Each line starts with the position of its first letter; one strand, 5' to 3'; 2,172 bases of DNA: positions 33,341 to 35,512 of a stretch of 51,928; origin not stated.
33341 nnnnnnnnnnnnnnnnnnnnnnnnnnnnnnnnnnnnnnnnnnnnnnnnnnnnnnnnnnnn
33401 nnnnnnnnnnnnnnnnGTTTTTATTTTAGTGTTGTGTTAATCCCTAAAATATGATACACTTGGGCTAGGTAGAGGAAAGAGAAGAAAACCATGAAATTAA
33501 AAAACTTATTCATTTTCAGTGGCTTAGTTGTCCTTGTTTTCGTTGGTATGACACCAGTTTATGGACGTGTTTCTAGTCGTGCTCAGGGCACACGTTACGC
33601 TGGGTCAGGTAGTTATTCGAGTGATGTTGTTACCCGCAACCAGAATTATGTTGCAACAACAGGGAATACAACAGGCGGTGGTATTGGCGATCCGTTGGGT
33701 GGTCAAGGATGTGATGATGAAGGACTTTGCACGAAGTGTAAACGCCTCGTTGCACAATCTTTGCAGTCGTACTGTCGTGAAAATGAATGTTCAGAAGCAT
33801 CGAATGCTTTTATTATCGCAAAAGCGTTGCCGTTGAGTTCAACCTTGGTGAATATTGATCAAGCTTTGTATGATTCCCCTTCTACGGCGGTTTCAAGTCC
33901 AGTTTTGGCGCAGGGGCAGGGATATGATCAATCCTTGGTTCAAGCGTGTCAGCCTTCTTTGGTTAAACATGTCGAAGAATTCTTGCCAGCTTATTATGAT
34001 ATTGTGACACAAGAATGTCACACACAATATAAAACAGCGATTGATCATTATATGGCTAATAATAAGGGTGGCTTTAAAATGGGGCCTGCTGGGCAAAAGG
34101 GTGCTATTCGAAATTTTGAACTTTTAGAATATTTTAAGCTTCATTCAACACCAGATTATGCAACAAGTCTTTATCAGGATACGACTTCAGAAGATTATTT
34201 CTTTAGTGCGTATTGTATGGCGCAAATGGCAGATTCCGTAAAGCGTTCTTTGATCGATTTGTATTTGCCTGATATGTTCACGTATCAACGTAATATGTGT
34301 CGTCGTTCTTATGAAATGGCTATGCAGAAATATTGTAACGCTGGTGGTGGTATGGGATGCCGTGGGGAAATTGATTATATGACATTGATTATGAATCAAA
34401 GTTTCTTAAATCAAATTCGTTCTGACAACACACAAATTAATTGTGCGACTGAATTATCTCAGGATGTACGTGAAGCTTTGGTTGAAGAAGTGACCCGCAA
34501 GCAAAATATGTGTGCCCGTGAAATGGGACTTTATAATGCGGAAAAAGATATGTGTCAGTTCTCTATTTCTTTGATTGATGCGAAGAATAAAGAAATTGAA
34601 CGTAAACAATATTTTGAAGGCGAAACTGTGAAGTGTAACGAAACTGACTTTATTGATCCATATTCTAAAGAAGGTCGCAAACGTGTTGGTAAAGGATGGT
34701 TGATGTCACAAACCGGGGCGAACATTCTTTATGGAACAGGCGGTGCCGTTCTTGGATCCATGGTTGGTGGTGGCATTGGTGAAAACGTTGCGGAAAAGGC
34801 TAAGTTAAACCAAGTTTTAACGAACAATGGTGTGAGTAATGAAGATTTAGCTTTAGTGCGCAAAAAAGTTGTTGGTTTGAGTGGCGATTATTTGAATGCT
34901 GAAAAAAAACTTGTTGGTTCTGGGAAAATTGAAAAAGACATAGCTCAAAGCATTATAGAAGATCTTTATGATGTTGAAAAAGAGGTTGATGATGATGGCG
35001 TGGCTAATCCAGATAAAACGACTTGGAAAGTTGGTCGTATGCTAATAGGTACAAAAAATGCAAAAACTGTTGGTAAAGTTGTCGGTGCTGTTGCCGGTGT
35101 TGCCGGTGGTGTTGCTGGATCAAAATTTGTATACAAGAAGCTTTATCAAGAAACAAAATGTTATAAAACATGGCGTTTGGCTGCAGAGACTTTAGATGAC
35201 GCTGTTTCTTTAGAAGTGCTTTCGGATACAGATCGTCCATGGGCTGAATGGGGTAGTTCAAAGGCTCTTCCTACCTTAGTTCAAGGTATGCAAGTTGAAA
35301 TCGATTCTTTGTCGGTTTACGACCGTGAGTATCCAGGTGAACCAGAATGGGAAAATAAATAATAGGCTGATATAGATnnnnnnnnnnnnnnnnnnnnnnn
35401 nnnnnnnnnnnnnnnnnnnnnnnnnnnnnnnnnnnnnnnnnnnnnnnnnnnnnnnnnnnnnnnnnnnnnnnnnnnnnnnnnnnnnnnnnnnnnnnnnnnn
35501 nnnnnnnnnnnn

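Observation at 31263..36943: Divergent three-gene island encoding cysteine-rich secreted/envelope proteins of no recognisable family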

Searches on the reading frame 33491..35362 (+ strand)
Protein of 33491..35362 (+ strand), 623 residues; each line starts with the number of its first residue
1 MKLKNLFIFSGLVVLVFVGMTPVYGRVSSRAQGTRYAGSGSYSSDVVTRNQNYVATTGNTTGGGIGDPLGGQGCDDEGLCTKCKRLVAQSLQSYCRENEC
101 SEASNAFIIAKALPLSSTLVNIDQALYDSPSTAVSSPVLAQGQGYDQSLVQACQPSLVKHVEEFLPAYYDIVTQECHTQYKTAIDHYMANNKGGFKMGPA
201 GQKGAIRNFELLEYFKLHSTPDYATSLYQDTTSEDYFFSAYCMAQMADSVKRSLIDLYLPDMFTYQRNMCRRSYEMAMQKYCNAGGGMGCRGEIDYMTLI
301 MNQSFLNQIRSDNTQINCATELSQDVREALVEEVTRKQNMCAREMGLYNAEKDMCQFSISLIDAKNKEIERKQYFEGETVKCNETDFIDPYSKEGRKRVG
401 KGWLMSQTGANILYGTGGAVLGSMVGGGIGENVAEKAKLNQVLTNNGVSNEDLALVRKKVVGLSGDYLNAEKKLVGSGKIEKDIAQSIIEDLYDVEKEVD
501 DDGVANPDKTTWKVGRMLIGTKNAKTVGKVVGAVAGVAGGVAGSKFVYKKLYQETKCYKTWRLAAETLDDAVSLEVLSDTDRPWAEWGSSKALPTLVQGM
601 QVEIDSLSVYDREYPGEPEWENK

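Call 3: search_protein_families(library=pfam, proteins=[window:33491-35362:+], max_evalue=1)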
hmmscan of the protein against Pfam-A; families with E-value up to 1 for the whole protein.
window:33491-35362:+ (623 aa): 2 families
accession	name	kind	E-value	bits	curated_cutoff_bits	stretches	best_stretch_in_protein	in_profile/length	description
PF12094.14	DUF3570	-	0.0018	17.6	25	1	261-351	113-201/427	Protein of unknown function (DUF3570)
PF17508.7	MccV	-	0.82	10.7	27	0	405-451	27-72/104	Microcin V bacteriocin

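Call 4: search_protein_families(library=ncbifam, proteins=[window:33491-35362:+], max_evalue=1)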
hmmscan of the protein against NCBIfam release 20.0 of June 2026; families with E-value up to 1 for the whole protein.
window:33491-35362:+ (623 aa): 1 family
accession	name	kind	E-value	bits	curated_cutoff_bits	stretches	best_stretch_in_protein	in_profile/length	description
NF053524.1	thylo_ssl2009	equivalog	0.053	14.2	58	0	418-442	14-35/90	ssl2009 family thylakoid membrane protein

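Call 8: find_homologous_proteins(query=window:33491-35362:+)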
Query window:33491-35362:+ (623 aa): 6 proteins with E <= 0.001 among 8000 candidates.
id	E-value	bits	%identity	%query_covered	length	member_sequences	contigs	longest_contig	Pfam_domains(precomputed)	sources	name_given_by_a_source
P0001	0.0e+0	1423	100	100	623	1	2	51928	-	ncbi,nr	ncbi:MAG: hypothetical protein JW812_01990 [Alphaproteobacteria bacterium]|nr:hypothetical protein [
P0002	3.7e-280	949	67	99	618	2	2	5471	-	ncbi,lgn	-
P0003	1.2e-254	865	62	100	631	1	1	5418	-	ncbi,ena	ncbi:MAG: hypothetical protein ACTSXL_05860 [Alphaproteobacteria bacterium]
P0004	5.9e-231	786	59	100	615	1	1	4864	-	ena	-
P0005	4.5e-230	783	62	79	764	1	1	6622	-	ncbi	ncbi:MAG: hypothetical protein ACTSXV_00660 [Alphaproteobacteria bacterium]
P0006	2.1e-208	712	54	100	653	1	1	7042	-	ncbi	-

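Call 12: find_encoding_contigs(protein=P0003, flank=10000)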
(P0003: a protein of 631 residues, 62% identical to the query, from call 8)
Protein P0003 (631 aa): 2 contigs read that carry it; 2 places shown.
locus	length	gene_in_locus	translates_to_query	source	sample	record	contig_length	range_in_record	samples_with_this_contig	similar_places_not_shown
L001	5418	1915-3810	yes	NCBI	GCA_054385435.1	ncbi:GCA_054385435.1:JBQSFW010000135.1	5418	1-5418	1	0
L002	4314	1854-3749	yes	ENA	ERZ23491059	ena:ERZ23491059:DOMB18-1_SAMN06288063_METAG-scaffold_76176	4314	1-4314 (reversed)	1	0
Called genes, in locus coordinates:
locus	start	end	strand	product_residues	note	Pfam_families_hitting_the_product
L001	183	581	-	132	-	-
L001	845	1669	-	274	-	-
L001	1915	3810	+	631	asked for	-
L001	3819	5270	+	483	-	PF00691:OmpA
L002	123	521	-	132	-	-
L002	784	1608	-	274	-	-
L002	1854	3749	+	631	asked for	-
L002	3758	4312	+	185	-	?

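Call 13: find_encoding_contigs(protein=P0006, flank=10000)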
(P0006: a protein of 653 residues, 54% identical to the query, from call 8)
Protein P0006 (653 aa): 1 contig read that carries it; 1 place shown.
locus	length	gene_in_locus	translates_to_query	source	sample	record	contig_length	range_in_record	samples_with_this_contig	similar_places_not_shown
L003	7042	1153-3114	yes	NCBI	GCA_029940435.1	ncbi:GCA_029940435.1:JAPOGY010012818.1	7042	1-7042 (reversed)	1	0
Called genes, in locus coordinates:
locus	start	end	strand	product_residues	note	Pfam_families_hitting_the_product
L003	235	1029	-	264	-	-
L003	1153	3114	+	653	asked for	-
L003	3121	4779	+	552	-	-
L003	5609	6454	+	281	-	PF03331:LpxC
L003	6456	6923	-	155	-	-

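Call 14: find_encoding_contigs(protein=P0005, flank=10000)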
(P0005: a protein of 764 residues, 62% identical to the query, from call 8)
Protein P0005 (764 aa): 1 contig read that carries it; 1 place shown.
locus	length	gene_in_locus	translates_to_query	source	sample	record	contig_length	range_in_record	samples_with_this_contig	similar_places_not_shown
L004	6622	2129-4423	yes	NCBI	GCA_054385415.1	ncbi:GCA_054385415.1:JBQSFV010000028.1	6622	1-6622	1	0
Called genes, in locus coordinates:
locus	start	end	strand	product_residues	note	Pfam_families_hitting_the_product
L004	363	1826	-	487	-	PF02934:GatB_N, PF02637:GatB_Yqey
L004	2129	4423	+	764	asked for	-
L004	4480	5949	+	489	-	PF00691:OmpA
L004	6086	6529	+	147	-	-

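Call 35: predict_structure(alignment_id=A1)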
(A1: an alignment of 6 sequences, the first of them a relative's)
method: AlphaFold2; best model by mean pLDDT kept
length: 623 residues; sequences in the alignment: 6
mean_pLDDT: 47.8   pTM: 0.28
mean pLDDT of the five models: 47.8, 43.5, 42.3, 39.7, 36.7
residues with pLDDT >= 90: 0; 70-90: 91; 50-70: 200; < 50: 332
segments of 3 or more residues with pLDDT < 50: 1-174, 190-210, 245-250, 252-266, 285-288, 313-316, 397-431, 522-553, 565-574, 596-623
pLDDT, mean of each block of 10 residues (from residue 1): 28 27 24 23 23 23 25 37 42 36 31 25 25 22 31 36 30 49 56 37 36 58 55 56 51 47 48 60 51 55 63 52 53 58 61 69 69 73 67 48 32 32 39 61 75 74 78 76 82 74 64 70 44 33 34 61 48 54 70 47 30 31 29
secondary structure, 60 per line:
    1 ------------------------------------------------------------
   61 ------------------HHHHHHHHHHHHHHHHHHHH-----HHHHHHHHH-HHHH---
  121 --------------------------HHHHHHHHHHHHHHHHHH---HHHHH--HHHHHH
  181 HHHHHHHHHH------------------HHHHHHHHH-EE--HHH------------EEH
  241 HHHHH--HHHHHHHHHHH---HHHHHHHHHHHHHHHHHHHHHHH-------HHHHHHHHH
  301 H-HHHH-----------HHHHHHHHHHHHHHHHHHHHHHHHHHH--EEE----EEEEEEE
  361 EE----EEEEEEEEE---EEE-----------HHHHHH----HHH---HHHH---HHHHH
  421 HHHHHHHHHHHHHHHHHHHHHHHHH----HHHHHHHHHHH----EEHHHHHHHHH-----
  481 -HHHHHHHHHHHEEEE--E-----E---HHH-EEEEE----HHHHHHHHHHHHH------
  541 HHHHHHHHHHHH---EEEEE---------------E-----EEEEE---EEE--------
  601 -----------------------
elements in order: H79-98 H104-112 H114-117 H147-164 H168-172 H175-190 H209-217 H240-245 H248-258 H262-284 H292-301 H303-306 H318-344 E347-349 E354-362 E367-375 E379-381 H393-398 H409-412 H416-445 H450-460 H467-475 H482-492 E493-496 E513-517 H522-534 H541-552 E556-560 E582-586 E590-592

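Call 37: find_related_loci(query=A1, collection=genome_contigs, flank=10000)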
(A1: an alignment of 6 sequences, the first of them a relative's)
Query A1 (623 aa) in genome_contigs; peptide patterns used: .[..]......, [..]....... (x = any residue, [..] = any of these).
41 stretches matched a pattern, but none encodes a relative of the query by tblastn (E <= 1e-3).

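Call 39: search_protein_representatives(alignment_id=A1)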
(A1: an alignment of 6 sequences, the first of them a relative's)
Query: 6 sequences, 624 profile positions. Proteins with E-value up to 0.001 (for the whole library): 2; up to 1e-10: 2; up to 1e-30: 2. The best 2 are listed.
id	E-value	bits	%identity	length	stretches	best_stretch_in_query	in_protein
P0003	0.0e+00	1192.3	-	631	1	1-624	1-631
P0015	1.3e-114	400.6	-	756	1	10-598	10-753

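Call 40: find_encoding_contigs(protein=P0015, flank=10000)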
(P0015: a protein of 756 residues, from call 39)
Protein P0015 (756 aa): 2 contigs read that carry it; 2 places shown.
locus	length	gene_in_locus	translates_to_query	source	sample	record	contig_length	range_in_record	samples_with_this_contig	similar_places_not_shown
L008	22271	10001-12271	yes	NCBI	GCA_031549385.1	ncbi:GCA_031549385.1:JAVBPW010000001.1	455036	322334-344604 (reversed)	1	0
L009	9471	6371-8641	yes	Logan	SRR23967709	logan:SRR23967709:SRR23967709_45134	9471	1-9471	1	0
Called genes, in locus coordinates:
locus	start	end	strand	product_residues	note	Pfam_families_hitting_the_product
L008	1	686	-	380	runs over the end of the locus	PF25917:BSH_RND, PF25919:BSH_CusB (faint), PF25973:BSH_CzcB, PF25876:HH_MFP_RND, PF25954:Beta-barrel_RND_2, PF25990:Beta-barrel_YknX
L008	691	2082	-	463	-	PF02321:OEP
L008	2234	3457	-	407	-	PF05697:Trigger_N, PF00254:FKBP_C, PF05698:Trigger_C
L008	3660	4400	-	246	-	PF01170:UPF0020, PF01728:FtsJ (weak), PF05175:MTS, PF06325:PrmA (weak), PF02384:N6_Mtase (weak), PF13847:Methyltransf_31, PF08241:Methyltransf_11, PF13649:Methyltransf_25, +3 more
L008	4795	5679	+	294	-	-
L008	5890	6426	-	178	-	-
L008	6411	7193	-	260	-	PF00459:Inositol_P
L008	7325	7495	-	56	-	-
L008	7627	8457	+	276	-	-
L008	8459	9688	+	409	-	PF03952:Enolase_N, PF00113:Enolase_C, PF13378:MR_MLE_C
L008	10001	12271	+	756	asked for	-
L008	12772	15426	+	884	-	PF07517:SecA_DEAD, PF00270:DEAD (weak), PF01043:SecA_PP_bind, PF21090:P-loop_SecA, PF07516:SecA_SW, PF02810:SEC-C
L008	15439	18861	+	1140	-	PF02811:PHP, PF07733:DNA_pol3_alpha, PF17657:DNA_pol3_finger, PF14579:HHH_6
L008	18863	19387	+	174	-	PF13539:Peptidase_M15_4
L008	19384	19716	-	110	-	-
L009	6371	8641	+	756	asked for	-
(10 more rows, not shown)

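Call 41: find_encoding_contigs(protein=P0002, flank=10000)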
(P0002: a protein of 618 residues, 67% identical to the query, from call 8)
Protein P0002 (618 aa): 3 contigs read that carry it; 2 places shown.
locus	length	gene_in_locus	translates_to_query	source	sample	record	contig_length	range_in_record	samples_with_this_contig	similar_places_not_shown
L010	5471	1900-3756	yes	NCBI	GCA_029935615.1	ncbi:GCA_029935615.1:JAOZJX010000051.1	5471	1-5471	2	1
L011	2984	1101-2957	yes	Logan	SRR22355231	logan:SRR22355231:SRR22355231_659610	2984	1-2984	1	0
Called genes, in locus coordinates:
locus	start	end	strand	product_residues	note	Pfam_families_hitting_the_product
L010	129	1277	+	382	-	PF00464:SHMT, PF01041:DegT_DnrJ_EryC1 (weak)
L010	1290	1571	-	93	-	PF12840:HTH_20, PF08279:HTH_11 (weak)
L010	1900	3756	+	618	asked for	-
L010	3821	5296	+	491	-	PF00691:OmpA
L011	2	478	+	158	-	?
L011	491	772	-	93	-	PF12840:HTH_20, PF08279:HTH_11 (weak)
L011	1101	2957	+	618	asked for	-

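Call 42: find_encoding_contigs(protein=P0004, flank=10000)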
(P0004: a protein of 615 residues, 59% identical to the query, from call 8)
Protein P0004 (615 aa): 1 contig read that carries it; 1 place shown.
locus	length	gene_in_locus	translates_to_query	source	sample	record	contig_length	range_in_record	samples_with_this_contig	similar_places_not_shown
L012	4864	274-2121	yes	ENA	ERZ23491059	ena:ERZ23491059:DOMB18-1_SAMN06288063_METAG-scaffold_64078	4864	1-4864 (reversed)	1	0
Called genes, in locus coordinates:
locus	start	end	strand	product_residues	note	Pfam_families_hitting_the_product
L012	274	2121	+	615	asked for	-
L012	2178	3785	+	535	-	PF00691:OmpA (weak)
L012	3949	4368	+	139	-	-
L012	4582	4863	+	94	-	?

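Call 46: search_solved_structures(query=A1, max_evalue=10)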
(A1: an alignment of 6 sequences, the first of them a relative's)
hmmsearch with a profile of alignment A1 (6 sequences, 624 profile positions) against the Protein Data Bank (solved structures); distinct sequences matched with E-value up to 10: 2.
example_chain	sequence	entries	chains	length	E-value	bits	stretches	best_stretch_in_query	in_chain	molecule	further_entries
2vm9_A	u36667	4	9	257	0.31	12.8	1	31-65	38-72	DISCOIDIN-2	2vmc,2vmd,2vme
9k8v_A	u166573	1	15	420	0.9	11.3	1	402-542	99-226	General secretion pathway protein D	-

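Call 57: search_protein_families(library=pfam, proteins=[P0015, L003:3121-4779:+, L012:2178-3785:+, L010:3821-5296:+, P0005], max_evalue=0.1)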
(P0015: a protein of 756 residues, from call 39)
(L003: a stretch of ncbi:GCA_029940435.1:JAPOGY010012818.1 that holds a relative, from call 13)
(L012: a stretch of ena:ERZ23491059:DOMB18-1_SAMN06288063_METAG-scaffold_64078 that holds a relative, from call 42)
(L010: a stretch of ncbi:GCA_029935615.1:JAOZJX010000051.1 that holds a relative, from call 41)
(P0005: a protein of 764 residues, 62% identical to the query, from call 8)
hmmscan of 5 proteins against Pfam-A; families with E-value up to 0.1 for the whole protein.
P0015 (756 aa): 0 families

L003:3121-4779:+ (552 aa): 2 families
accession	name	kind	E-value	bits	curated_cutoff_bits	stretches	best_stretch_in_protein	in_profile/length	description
PF13488.11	Gly-zipper_Omp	-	0.013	15.8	25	0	507-525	22-40/46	Glycine zipper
PF13441.11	Gly-zipper_YMGG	-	0.062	13.5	28.9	0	507-525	26-44/45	YMGG-like Gly-zipper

L012:2178-3785:+ (535 aa): 2 families
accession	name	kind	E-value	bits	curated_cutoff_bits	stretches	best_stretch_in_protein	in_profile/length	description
PF00691.25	OmpA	-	7.7e-07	29.8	27.2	1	305-391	2-83/98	OmpA family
PF12169.13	DNA_pol3_gamma3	-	0.097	12.9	24.4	0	213-271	8-66/143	DNA polymerase III subunits gamma and tau domain III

L010:3821-5296:+ (491 aa): 2 families
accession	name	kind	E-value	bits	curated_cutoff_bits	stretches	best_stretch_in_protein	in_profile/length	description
PF00691.25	OmpA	-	4.6e-15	56.2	27.2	1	307-398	2-94/98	OmpA family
PF17439.7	DUF5418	-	0.037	14.5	25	1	93-154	39-100/151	Family of unknown function (DUF5418)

P0005 (764 aa): 1 family
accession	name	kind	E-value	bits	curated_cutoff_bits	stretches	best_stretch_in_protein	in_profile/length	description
PF20839.3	DUF5382_C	-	0.053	14.3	25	0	174-248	16-89/118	Family of unknown function (DUF5382) C-terminal domain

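Call 70: find_related_loci(query=A1, collection=metagenome_contigs, flank=10000)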
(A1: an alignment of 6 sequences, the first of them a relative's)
Query A1 (623 aa) in metagenome_contigs; peptide patterns used: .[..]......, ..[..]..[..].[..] (x = any residue, [..] = any of these).
151 stretches matched a pattern, but none encodes a relative of the query by tblastn (E <= 1e-3).

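Call 93: find_related_loci(query=A1, collection=viral_contigs, flank=5000)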
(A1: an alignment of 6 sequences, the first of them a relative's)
Query A1 (623 aa) in viral_contigs; peptide patterns used: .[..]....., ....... (x = any residue, [..] = any of these).
91 stretches matched a pattern, but none encodes a relative of the query by tblastn (E <= 1e-3).
